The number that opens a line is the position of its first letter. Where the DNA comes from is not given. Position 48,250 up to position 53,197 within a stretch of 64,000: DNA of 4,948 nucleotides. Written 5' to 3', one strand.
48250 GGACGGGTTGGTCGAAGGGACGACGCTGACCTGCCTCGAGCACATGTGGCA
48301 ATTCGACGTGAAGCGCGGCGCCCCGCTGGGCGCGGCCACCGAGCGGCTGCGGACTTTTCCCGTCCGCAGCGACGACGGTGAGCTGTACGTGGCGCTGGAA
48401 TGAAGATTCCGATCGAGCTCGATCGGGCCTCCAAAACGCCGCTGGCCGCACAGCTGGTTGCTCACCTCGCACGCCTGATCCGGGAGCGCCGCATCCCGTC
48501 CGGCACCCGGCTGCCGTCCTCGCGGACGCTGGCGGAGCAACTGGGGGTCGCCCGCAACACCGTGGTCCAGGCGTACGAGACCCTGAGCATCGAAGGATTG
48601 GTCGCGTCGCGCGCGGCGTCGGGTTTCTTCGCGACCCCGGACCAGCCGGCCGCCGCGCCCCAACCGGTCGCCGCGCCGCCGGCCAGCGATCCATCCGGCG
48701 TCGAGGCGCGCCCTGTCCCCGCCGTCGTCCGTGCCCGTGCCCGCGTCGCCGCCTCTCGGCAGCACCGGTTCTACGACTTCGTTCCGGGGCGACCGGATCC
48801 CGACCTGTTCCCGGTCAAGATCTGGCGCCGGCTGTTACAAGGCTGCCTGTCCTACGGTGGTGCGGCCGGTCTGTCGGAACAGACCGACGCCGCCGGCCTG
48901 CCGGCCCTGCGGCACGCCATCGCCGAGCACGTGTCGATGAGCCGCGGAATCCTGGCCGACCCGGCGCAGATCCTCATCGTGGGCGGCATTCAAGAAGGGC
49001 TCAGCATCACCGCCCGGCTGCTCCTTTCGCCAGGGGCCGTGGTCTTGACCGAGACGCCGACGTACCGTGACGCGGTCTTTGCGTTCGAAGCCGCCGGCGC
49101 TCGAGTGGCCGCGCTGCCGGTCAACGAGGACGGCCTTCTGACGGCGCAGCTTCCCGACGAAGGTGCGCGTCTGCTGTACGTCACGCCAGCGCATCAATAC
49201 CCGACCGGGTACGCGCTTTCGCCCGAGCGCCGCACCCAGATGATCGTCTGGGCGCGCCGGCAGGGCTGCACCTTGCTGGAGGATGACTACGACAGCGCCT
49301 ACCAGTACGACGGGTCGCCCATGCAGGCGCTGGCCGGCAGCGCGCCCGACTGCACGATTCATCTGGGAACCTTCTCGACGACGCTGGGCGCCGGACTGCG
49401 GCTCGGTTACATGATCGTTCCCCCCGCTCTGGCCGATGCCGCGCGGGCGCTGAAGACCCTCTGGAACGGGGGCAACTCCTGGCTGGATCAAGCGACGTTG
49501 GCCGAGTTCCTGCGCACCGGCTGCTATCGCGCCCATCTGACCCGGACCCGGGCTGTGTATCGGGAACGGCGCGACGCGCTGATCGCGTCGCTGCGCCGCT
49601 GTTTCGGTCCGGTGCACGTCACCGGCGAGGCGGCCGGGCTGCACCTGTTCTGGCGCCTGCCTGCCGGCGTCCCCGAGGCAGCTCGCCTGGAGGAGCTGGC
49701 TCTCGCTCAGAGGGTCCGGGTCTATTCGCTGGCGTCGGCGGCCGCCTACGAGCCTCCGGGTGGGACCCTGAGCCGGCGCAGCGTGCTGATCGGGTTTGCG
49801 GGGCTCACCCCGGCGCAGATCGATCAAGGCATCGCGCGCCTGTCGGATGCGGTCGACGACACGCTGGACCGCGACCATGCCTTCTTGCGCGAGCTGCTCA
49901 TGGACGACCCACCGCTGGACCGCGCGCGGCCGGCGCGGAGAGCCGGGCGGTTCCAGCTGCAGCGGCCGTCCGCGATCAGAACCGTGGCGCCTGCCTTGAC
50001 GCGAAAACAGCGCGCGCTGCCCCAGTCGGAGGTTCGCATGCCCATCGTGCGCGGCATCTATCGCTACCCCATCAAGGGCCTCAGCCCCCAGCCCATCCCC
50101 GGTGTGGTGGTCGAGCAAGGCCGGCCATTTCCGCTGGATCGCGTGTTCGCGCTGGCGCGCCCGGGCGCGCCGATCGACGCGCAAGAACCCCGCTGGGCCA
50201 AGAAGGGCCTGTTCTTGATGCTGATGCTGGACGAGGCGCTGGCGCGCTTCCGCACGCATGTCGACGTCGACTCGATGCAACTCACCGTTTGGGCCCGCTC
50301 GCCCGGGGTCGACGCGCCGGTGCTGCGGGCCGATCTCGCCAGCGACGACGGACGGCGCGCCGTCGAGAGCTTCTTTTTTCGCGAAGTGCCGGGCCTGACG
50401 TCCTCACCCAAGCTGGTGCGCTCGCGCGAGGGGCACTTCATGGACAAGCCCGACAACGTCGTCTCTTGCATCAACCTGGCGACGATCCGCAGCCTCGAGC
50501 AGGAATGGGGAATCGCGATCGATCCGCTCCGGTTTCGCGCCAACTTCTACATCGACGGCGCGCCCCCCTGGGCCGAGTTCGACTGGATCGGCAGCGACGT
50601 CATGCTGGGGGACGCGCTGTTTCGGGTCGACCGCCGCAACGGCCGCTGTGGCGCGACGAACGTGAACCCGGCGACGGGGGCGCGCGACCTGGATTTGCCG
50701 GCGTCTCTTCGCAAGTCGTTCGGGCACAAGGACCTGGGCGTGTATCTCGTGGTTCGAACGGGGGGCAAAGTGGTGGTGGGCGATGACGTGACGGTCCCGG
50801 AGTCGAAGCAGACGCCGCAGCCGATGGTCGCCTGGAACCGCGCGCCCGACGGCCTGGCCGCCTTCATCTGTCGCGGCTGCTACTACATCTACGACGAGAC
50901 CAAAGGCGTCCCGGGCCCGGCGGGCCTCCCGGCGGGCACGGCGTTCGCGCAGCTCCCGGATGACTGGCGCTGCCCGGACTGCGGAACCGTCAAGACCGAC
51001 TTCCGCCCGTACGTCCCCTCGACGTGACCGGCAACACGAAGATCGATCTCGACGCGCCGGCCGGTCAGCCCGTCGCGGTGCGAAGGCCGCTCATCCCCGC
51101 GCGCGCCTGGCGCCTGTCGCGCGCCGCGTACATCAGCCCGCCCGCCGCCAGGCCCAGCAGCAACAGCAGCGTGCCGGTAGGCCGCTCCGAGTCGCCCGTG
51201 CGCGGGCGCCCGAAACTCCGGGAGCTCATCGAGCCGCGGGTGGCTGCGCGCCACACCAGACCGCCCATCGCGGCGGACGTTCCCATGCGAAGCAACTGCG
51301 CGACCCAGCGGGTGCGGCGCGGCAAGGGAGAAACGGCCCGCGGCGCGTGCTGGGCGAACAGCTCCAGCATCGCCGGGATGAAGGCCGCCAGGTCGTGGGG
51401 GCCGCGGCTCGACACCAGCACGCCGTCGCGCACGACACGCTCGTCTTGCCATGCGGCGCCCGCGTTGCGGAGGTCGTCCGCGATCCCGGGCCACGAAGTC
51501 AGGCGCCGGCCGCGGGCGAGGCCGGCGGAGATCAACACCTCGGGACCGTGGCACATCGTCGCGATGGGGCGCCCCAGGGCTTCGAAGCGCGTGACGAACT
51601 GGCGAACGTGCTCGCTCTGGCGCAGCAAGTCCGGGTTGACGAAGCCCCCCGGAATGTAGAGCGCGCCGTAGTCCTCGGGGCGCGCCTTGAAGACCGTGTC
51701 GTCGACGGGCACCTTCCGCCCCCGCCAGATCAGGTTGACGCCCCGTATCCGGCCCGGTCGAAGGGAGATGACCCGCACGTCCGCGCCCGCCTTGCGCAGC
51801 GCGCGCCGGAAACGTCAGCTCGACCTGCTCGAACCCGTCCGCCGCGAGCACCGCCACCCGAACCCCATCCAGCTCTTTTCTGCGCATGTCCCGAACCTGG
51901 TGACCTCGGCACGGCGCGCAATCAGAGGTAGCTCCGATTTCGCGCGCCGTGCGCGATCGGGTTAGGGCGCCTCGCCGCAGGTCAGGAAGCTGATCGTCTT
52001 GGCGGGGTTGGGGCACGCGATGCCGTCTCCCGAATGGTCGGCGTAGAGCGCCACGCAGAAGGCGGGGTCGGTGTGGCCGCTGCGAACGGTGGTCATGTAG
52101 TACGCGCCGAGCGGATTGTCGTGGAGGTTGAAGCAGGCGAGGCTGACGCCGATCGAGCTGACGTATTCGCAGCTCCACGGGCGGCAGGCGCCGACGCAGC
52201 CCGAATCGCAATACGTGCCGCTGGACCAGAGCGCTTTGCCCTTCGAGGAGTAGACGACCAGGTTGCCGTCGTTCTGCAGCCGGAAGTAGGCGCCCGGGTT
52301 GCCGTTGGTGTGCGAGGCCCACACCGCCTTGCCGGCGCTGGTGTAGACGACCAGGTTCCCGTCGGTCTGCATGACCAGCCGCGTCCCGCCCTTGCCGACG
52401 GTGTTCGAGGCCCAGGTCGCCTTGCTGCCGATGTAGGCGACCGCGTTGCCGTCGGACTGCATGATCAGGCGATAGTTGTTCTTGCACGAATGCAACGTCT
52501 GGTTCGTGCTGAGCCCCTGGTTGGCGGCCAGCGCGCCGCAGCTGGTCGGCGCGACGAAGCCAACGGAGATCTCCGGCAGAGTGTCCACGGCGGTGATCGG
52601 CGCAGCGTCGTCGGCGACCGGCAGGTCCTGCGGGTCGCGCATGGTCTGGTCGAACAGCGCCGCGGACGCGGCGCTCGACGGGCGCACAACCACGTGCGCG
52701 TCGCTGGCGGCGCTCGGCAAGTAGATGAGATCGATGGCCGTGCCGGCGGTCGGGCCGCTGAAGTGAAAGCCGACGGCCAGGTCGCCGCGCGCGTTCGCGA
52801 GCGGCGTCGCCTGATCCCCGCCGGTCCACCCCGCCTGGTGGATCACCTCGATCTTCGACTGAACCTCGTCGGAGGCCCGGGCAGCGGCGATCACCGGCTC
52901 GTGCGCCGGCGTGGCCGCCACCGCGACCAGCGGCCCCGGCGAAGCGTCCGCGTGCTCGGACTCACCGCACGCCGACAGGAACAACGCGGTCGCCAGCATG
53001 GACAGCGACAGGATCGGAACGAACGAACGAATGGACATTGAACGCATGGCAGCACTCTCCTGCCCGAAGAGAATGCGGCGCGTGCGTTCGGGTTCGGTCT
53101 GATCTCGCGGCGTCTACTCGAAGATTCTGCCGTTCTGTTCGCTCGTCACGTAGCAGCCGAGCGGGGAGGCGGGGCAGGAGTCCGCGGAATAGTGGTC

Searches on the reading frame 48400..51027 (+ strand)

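Call 69: search_protein_families(library=pfam, proteins=[window:48400-51027:+], max_evalue=0.00001)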
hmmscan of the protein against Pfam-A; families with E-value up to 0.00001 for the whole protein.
window:48400-51027:+ (875 aa): 4 families
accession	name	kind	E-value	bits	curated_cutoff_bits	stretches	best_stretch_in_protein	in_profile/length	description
PF00155.27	Aminotran_1_2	-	3.1e-21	76.4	19.7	1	160-481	37-361/361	Aminotransferase class I and II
PF00301.25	Rubredoxin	-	1.1e-14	54.6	23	1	822-868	2-47/47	Rubredoxin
PF03473.23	MOSC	-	2.2e-13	50.7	22.7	1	680-798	4-120/120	MOSC domain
PF00392.27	GntR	-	4.4e-13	49.1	27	1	16-77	2-63/64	Bacterial regulatory proteins, gntR family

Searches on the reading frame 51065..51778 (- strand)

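Call 69: search_protein_families(library=pfam, proteins=[window:51065-51778:-], max_evalue=0.00001)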
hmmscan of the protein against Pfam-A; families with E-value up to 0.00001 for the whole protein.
window:51065-51778:- (237 aa): 1 family
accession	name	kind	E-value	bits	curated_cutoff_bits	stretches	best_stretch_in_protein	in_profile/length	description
PF01965.30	DJ-1_PfpI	-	1.6e-35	122.8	26.6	1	19-139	44-164/165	DJ-1/PfpI family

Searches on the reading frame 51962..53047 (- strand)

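Call 69: search_protein_families(library=pfam, proteins=[window:51962-53047:-], max_evalue=0.00001)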
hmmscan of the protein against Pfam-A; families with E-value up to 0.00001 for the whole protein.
window:51962-53047:- (361 aa): 1 family
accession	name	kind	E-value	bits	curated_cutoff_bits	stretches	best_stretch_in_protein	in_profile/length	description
PF01453.30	B_lectin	-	7.5e-07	30.1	32.4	1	222-278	17-77/105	D-mannose binding lectin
